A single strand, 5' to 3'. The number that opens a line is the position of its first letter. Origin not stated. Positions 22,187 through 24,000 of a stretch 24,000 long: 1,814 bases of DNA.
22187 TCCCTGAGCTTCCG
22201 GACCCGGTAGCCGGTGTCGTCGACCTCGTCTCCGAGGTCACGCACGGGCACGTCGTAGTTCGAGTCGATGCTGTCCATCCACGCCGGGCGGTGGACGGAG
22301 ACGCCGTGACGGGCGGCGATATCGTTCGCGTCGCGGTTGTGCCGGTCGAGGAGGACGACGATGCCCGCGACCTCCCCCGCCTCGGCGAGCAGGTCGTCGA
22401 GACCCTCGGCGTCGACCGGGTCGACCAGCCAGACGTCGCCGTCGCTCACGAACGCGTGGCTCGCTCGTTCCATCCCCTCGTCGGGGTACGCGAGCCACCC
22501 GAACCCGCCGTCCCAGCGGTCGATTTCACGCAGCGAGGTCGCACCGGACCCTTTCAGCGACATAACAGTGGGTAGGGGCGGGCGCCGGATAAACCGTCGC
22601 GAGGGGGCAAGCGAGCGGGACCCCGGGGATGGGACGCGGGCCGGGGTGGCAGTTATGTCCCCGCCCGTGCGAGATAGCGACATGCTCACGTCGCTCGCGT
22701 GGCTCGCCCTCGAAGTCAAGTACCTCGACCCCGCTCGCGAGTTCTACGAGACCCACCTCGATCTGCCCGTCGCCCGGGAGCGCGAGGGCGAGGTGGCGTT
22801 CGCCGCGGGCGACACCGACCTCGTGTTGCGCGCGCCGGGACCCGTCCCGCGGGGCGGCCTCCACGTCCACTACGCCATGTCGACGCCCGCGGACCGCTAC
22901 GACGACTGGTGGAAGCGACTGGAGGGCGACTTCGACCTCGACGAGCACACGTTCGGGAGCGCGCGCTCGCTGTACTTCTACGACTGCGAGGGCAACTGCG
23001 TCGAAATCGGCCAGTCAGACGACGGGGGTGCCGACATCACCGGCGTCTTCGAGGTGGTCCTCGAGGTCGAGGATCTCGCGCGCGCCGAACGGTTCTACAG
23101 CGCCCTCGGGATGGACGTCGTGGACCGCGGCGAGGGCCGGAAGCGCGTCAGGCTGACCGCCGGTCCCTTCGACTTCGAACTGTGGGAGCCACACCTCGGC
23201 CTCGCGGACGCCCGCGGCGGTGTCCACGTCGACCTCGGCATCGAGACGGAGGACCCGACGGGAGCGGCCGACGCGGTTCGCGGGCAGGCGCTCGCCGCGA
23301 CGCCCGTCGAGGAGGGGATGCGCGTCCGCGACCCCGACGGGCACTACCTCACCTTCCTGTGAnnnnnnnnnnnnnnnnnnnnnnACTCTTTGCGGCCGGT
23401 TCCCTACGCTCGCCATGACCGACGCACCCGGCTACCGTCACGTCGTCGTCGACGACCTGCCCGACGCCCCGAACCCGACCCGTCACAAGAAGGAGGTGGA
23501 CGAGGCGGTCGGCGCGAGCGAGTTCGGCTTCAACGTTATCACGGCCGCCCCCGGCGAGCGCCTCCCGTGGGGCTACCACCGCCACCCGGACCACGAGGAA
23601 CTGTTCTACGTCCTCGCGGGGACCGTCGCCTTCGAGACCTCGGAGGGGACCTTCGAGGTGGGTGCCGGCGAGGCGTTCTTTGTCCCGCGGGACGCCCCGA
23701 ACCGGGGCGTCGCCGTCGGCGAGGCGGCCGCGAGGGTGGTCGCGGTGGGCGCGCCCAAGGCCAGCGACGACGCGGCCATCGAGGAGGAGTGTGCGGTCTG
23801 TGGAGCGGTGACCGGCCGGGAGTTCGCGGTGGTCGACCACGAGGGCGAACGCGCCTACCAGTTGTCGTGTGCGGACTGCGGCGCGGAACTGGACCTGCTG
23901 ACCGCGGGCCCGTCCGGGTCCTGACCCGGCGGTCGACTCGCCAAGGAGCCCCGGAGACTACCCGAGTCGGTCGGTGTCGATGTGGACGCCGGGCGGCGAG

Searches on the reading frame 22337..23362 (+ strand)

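Call 62: search_protein_families(library=ncbifam, proteins=[window:22337-23362:+], max_evalue=0.001)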
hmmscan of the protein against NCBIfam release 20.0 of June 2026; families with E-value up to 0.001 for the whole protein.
window:22337-23362:+ (341 aa): 1 family
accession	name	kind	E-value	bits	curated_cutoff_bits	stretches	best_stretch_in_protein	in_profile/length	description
NF051469.1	fosA13_fam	exception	0.0003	20.8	290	0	116-224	1-113/136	FosA13 family fosfomycin resistance glutathione transferase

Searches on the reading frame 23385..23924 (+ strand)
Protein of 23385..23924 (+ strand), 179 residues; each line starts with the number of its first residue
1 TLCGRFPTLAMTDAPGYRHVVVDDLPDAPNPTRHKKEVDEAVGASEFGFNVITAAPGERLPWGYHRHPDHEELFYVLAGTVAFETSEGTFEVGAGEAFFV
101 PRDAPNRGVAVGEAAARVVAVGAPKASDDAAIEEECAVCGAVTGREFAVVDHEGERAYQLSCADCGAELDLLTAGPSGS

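Call 11: search_protein_families(library=pfam, proteins=[window:23385-23924:+], max_evalue=0.01)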
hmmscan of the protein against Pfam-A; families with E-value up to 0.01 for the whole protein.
window:23385-23924:+ (179 aa): 5 families
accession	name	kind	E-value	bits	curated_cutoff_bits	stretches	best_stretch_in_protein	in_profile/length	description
PF07883.17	Cupin_2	-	6.6e-13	48.6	27.2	1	52-121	3-69/70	Cupin domain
PF02311.25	AraC_binding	-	3.3e-06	27.3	21.1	1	63-120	17-75/135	AraC-like ligand binding domain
PF05899.18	Cupin_3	-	0.0035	17.5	23.5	1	65-104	20-60/74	EutQ-like cupin domain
PF11699.14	CENP-C_C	-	0.0036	18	29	1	73-103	36-66/85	Mif2/CENP-C like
PF01050.24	MannoseP_isomer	-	0.0095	16.6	23.6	0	45-108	26-87/116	Mannose-6-phosphate isomerase C-terminal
